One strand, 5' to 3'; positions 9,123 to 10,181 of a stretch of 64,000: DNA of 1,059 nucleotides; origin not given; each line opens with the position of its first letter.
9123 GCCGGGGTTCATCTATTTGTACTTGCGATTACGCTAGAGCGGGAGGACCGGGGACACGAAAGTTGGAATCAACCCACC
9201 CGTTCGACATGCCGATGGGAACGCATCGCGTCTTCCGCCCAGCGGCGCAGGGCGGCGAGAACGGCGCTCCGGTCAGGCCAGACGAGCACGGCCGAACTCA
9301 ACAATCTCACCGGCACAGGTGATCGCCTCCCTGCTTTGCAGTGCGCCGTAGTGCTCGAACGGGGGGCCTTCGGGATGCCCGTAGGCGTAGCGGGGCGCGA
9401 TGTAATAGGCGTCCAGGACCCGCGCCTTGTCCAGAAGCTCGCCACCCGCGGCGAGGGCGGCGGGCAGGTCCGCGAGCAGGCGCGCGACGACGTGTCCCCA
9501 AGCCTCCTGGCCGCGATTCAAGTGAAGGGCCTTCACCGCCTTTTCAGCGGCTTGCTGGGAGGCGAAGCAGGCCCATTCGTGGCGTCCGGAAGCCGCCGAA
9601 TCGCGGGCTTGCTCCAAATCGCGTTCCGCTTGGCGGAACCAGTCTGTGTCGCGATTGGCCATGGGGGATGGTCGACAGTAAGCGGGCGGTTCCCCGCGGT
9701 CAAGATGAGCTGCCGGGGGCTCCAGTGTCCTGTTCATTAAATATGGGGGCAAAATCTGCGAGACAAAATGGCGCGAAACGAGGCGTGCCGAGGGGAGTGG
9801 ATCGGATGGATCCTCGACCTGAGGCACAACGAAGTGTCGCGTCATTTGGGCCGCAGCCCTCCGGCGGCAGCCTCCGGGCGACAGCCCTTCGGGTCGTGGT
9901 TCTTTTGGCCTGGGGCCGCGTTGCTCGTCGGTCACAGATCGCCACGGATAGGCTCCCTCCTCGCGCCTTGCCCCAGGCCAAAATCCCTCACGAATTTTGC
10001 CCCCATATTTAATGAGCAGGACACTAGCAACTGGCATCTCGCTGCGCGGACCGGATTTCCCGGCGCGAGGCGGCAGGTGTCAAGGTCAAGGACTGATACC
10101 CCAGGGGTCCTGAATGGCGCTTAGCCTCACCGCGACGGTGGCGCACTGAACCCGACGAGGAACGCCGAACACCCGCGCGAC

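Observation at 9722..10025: A roughly 300-bp non-coding element with 32-bp near-perfect terminal inverted repeats (MITE-like) between the HEPN gene and fccB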

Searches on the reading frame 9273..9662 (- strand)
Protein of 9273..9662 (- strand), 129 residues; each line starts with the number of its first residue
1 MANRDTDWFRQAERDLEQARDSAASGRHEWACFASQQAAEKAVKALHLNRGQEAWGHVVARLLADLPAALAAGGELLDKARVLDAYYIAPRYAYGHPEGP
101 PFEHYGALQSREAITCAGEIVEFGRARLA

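Call 14: find_encoding_contigs(protein=window:9273-9662:-, flank=10000, max_places=10)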
Protein window:9273-9662:- (129 aa): 2 contigs read that carry it; 1 place shown.
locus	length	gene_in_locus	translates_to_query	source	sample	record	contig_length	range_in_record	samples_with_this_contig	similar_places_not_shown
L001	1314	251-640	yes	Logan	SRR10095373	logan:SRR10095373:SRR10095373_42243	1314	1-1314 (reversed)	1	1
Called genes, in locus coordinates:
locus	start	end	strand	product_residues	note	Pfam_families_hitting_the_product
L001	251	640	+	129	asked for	PF05168:HEPN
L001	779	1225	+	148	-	-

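Call 15: search_protein_families(library=pfam, proteins=[window:9273-9662:-], max_evalue=0.01)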
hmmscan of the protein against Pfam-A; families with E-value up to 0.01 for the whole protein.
window:9273-9662:- (129 aa): 1 family
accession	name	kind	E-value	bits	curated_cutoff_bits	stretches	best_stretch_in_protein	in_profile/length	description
PF05168.19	HEPN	-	8e-28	97.4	22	1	7-123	3-113/117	HEPN domain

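Call 30: find_homologous_proteins(query=window:9273-9662:-, max_evalue=1e-10)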
Query window:9273-9662:- (129 aa): 5926 proteins with E <= 1e-10 among 6062 candidates; the best 120 are listed.
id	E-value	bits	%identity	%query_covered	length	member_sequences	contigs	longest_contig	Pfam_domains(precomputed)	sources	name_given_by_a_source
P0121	6.2e-80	283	100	100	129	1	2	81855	PF05168.20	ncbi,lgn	-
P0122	1.0e-69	250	89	100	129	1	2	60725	PF05168.20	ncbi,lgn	-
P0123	4.6e-61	222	81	100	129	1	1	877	PF05168.20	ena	-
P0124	7.8e-61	222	78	100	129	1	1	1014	PF05168.20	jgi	-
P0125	1.9e-60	220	81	100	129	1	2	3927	PF05168.20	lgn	-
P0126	2.2e-59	217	78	100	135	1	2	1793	PF05168.20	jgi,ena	-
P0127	1.2e-58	215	75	100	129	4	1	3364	PF05168.20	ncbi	ncbi:MAG: HEPN domain-containing protein [Verrucomicrobiota bacterium]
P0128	1.9e-58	214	78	100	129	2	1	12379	PF05168.20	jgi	jgi:HEPN domain-containing protein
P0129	2.2e-58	214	74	100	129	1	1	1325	PF05168.20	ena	-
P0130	3.2e-58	213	77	100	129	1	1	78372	PF05168.20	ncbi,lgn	-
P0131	4.1e-58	213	75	100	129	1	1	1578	PF05168.20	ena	-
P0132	3.6e-57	210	74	100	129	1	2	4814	PF05168.20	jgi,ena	-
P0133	3.7e-57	210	77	100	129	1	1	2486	PF05168.20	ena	-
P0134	4.6e-57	209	75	100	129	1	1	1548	PF05168.20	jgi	-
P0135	5.8e-57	209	74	100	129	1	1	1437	PF05168.20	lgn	-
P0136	1.2e-56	208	76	100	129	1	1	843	PF05168.20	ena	-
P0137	2.7e-56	207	76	100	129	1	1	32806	PF05168.20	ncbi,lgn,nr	ncbi:MAG: HEPN domain-containing protein [Acidobacteria bacterium]|nr:HEPN domain-containing protein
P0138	3.4e-56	207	74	100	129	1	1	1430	PF05168.20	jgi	jgi:HEPN domain-containing protein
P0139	8.9e-56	205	74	100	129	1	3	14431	PF05168.20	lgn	-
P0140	1.1e-55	205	72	100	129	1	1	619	PF05168.20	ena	-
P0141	1.6e-55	204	71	100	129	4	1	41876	PF05168.20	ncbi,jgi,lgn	-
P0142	1.6e-55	204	74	100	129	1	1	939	PF05168.20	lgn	-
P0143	1.7e-55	204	74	100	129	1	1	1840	PF05168.20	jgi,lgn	-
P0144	2.3e-55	204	74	100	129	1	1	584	PF05168.20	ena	-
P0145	3.2e-55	203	72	100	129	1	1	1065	PF05168.20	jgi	jgi:HEPN domain-containing protein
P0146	3.7e-55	203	71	100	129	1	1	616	PF05168.20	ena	-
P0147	3.8e-55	203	69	100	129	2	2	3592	PF05168.20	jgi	-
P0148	5.6e-55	203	71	100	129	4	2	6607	PF05168.20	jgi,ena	-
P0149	7.9e-55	202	75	100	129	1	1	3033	PF05168.20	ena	-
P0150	9.6e-55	202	75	100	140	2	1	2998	PF05168.20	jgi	jgi:HEPN domain-containing protein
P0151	1.2e-54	202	74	100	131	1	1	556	PF05168.20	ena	-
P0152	1.2e-54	202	70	100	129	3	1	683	PF05168.20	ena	-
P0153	1.3e-54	201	76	100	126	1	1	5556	PF05168.20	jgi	jgi:HEPN domain-containing protein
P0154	1.5e-54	201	72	100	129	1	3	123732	PF05168.20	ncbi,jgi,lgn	jgi:HEPN domain-containing protein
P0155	3.0e-54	200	71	100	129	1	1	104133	PF05168.20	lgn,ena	-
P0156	3.6e-54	200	72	100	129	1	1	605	PF05168.20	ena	-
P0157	4.1e-54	200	71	100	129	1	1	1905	PF05168.20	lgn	-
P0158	4.1e-54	200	71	100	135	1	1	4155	PF05168.20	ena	-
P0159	4.3e-54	200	73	100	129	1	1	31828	PF05168.20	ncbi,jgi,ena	-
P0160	4.7e-54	200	71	100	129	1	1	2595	PF05168.20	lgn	-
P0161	7.3e-54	199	71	100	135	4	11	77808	PF05168.20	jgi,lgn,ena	-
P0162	7.5e-54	199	72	100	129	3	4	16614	PF05168.20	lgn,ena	-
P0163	7.9e-54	199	69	100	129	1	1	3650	PF05168.20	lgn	-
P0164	9.0e-54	199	68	100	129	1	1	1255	PF05168.20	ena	-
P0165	1.0e-53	199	70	100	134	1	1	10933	PF05168.20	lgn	-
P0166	1.2e-53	198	71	100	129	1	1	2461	PF05168.20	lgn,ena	-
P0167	1.3e-53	198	71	100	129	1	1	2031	PF05168.20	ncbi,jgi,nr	ncbi:MAG: HEPN domain-containing protein [Deltaproteobacteria bacterium]|nr:HEPN domain-containing p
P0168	1.4e-53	198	72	100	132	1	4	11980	PF05168.20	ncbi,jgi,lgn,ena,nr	ncbi:MAG TPA: HEPN domain-containing protein [Burkholderiales bacterium]|nr:HEPN domain-containing p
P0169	1.6e-53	198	73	100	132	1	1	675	PF05168.20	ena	-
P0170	1.6e-53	198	71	100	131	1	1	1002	PF05168.20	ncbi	-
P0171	1.7e-53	198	69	100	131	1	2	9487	PF05168.20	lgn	-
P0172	1.8e-53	198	72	100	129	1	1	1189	PF05168.20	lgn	-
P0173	2.0e-53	198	71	100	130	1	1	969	PF05168.20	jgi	jgi:HEPN domain-containing protein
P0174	2.5e-53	197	72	100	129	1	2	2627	PF05168.20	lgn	-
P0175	2.6e-53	197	71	100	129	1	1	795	PF05168.20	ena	-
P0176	2.6e-53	197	70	100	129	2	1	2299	PF05168.20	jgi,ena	-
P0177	2.6e-53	197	72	100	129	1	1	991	PF05168.20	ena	-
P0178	2.7e-53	197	70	100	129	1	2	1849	PF05168.20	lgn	-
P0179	2.9e-53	197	72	100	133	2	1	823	PF05168.20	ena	-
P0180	3.4e-53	197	70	100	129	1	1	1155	PF05168.20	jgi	-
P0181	4.0e-53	197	68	98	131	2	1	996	PF05168.20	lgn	-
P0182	4.1e-53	197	72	100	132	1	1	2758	PF05168.20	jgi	jgi:HEPN domain-containing protein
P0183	4.8e-53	196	74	100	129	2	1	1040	PF05168.20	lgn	-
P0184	5.0e-53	196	72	100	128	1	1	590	PF05168.20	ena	-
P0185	5.0e-53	196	73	100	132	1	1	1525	PF05168.20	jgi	jgi:HEPN domain-containing protein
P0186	5.6e-53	196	71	100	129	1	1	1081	PF05168.20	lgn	-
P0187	5.6e-53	196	71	100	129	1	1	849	PF05168.20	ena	-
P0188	5.7e-53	196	70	100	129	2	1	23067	PF05168.20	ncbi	ncbi:MAG: HEPN domain-containing protein [Acidobacteriota bacterium]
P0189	5.7e-53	196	70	97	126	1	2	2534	PF05168.20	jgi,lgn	-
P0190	5.8e-53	196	71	100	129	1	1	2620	PF05168.20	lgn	-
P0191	6.0e-53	196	72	100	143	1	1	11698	PF05168.20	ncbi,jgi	ncbi:MAG TPA: HEPN domain-containing protein [Vicinamibacteria bacterium]|jgi:HEPN domain-containing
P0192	6.1e-53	196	70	100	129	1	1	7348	PF05168.20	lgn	-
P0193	6.5e-53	196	72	100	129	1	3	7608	PF05168.20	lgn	-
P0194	6.7e-53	196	69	100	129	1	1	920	PF05168.20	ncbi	-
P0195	7.4e-53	196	71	100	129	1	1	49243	PF05168.20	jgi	-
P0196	7.5e-53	196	70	100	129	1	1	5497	PF05168.20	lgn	-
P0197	7.6e-53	196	72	100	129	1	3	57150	PF05168.20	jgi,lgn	jgi:HEPN domain-containing protein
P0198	7.6e-53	196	69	100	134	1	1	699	PF05168.20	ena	-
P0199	8.0e-53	196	74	100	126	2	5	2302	PF05168.20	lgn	-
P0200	9.1e-53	196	69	100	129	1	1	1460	PF05168.20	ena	-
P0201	1.0e-52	195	71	100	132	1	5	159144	PF05168.20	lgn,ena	-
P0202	1.1e-52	195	70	100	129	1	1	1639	PF05168.20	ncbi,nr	ncbi:MAG: HEPN domain-containing protein [candidate division NC10 bacterium]|nr:HEPN domain-containi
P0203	1.2e-52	195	70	100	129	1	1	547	PF05168.20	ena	-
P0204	1.3e-52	195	71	100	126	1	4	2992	PF05168.20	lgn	-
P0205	1.3e-52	195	68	100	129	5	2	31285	PF05168.20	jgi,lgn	-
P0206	1.3e-52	195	68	100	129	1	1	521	PF05168.20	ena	-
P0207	1.3e-52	195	70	100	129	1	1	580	PF05168.20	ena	-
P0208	1.4e-52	195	67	100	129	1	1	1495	PF05168.20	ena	-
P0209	1.4e-52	195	71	100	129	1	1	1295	PF05168.20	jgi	jgi:HEPN domain-containing protein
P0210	1.4e-52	195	71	100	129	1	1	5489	PF05168.20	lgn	-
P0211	1.4e-52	195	71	100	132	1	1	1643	PF05168.20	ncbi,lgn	-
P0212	1.4e-52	195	67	100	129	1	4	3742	PF05168.20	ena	-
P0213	1.5e-52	195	71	100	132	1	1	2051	PF05168.20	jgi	jgi:HEPN domain-containing protein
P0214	1.5e-52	195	72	100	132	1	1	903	PF05168.20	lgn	-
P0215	1.5e-52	195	73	100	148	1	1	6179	PF05168.20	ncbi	ncbi:MAG: HEPN domain-containing protein [Anaerolineae bacterium]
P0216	1.5e-52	195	72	100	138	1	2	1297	PF05168.20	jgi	jgi:HEPN domain-containing protein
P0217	1.6e-52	195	70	100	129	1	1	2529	PF05168.20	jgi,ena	-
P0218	1.6e-52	195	71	100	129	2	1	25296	PF05168.20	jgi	jgi:HEPN domain-containing protein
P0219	1.6e-52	195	67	100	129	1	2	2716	PF05168.20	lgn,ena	-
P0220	1.7e-52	195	70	100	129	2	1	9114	PF05168.20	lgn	-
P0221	1.7e-52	195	72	98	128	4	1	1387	PF05168.20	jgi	jgi:HEPN domain-containing protein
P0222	1.7e-52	195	73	98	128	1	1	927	PF05168.20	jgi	jgi:HEPN domain-containing protein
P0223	1.8e-52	195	68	100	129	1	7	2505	PF05168.20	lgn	-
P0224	2.0e-52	194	71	100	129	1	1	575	PF05168.20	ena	-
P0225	2.2e-52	194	69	100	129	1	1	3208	PF05168.20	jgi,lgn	jgi:HEPN domain-containing protein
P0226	2.2e-52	194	70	100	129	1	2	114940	PF05168.20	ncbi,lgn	ncbi:MAG: HEPN domain-containing protein [Desulfobacterales bacterium]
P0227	2.3e-52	194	71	100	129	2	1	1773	PF05168.20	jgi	jgi:HEPN domain-containing protein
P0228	2.3e-52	194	70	100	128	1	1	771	PF05168.20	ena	-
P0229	2.4e-52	194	68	100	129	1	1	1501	PF05168.20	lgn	-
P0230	2.4e-52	194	71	100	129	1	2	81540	PF05168.20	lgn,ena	-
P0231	2.5e-52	194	68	100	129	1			PF05168.20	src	-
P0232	2.5e-52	194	73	100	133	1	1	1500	PF05168.20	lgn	-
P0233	2.6e-52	194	71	98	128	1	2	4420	PF05168.20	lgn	-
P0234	2.7e-52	194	71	100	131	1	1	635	PF05168.20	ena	-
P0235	2.7e-52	194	70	100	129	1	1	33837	PF05168.20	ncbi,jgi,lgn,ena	-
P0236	2.8e-52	194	71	100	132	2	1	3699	PF05168.20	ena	-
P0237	2.8e-52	194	72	100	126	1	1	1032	PF05168.20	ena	-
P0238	2.9e-52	194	70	100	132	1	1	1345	PF05168.20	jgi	jgi:HEPN domain-containing protein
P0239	3.1e-52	194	71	100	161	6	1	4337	PF05168.20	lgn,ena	-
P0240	3.4e-52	194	67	100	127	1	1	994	PF05168.20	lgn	-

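Call 31: find_encoding_contigs(protein=P0122, flank=6000, max_places=6)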
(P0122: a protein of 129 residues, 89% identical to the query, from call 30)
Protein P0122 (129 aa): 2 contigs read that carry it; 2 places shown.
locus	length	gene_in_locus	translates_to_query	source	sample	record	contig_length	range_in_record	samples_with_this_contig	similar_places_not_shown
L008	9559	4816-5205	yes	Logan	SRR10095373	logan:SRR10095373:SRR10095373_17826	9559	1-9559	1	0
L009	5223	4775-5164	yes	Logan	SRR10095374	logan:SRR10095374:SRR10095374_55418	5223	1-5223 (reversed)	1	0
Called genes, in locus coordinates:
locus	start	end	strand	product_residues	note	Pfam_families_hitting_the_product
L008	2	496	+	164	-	?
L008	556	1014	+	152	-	PF00359:PTS_EIIA_2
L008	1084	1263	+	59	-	-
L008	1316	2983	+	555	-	PF00474:SSF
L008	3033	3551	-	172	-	-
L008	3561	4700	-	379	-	PF01207:Dus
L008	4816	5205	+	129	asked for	PF05168:HEPN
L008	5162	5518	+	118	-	PF01909:NTP_transf_2, PF18765:Polbeta (weak)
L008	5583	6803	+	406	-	PF03825:Nuc_H_symport, PF07690:MFS_1 (weak), PF12832:MFS_1_like, PF07690:MFS_1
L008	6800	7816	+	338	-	PF00288:GHMP_kinases_N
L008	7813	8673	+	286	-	PF00483:NTP_transferase, PF12804:NTP_transf_3 (weak)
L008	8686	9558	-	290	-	?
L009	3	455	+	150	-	?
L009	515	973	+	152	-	PF00359:PTS_EIIA_2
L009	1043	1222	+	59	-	-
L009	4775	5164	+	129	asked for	PF05168:HEPN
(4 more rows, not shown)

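Call 32: find_encoding_contigs(protein=P0130, flank=3000, max_places=3)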
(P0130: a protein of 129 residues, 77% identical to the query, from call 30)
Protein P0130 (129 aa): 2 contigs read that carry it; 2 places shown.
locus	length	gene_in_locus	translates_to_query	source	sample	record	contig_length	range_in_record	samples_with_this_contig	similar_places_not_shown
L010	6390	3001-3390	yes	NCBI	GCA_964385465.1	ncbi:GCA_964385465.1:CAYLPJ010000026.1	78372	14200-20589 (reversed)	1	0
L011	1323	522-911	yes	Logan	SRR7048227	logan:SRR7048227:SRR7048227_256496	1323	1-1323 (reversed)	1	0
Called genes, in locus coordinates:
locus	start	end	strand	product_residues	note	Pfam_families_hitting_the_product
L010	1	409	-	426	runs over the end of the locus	PF04734:Ceramidase_alk (weak)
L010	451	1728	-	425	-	PF00155:Aminotran_1_2, PF01041:DegT_DnrJ_EryC1, PF01212:Beta_elim_lyase (weak), PF01053:Cys_Met_Meta_PP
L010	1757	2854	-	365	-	PF01208:URO-D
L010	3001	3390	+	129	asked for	PF05168:HEPN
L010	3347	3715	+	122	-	PF01909:NTP_transf_2 (weak)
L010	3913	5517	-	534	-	PF00884:Sulfatase, PF01663:Phosphodiest, PF16347:SGSH_C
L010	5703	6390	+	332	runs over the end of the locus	-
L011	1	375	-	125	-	?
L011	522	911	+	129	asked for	PF05168:HEPN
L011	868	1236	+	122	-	PF01909:NTP_transf_2 (weak)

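Call 33: find_encoding_contigs(protein=P0128, flank=3000, max_places=3)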
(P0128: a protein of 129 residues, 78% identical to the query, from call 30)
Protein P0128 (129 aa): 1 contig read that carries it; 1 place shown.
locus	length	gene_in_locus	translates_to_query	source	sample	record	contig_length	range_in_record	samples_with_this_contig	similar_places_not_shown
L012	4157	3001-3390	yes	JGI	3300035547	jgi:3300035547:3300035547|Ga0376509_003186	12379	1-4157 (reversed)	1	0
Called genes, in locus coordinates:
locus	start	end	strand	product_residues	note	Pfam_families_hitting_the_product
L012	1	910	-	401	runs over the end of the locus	PF08421:Methyltransf_13, PF13489:Methyltransf_23, PF08241:Methyltransf_11 (weak), PF08242:Methyltransf_12, PF08484:Methyltransf_14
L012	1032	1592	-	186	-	PF00908:dTDP_sugar_isom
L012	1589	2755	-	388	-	PF01073:3Beta_HSD (weak), PF01370:Epimerase, PF02719:Polysacc_synt_2, PF04321:RmlD_sub_bind, PF16363:GDP_Man_Dehyd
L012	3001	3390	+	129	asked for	PF05168:HEPN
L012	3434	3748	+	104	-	PF01909:NTP_transf_2, PF18765:Polbeta (weak)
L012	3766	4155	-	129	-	?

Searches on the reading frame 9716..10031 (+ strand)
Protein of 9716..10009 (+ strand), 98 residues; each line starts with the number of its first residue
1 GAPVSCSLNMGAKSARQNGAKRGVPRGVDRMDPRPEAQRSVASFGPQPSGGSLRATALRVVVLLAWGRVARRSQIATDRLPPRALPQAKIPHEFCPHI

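Call 46: search_protein_families(library=pfam, proteins=[window:9716-10009:+, window:9741-10031:+], max_evalue=1)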
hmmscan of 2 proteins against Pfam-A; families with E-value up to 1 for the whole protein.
seq(98 aa): 0 families

seq(97 aa): 0 families
